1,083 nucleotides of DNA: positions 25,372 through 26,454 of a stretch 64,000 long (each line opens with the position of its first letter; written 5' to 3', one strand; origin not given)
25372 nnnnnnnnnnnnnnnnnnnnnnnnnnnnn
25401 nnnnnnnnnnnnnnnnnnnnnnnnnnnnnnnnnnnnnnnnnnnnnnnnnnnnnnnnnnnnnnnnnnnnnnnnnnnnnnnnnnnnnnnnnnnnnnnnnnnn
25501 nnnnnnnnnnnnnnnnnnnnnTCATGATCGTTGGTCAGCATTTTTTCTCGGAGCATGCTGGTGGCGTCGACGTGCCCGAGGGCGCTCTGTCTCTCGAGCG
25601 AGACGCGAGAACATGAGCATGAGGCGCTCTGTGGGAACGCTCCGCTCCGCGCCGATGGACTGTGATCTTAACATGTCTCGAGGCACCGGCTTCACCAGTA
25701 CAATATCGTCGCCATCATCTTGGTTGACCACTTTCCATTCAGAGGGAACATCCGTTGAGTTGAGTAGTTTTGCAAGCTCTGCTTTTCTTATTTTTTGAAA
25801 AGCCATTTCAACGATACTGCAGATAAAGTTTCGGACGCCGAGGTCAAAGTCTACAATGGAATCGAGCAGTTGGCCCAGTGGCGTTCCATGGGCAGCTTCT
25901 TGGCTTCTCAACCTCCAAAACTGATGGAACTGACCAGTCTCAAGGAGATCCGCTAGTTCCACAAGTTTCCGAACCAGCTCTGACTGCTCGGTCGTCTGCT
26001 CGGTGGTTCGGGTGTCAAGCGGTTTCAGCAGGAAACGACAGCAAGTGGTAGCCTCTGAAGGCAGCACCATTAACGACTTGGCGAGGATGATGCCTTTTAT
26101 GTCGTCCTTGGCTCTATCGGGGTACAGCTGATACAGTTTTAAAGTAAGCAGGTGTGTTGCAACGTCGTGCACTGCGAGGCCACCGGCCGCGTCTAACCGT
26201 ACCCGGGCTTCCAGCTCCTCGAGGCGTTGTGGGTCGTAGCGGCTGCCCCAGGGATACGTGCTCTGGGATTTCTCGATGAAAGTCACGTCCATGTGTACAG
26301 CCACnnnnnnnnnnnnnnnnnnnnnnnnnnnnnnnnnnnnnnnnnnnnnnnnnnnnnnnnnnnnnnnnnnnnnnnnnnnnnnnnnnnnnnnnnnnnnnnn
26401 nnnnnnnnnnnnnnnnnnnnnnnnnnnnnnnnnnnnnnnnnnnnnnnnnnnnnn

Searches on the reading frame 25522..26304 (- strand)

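Call 26: search_protein_families(library=pfam, proteins=[window:25522-26304:-], max_evalue=0.01)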
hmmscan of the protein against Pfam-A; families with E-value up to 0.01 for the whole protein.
window:25522-26304:- (260 aa): 1 family
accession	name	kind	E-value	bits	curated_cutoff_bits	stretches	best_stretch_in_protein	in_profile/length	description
PF10075.15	CSN8_PSD8_EIF3K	-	1.2e-12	48.5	23.7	1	66-184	3-110/144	CSN8/PSMD8/EIF3K family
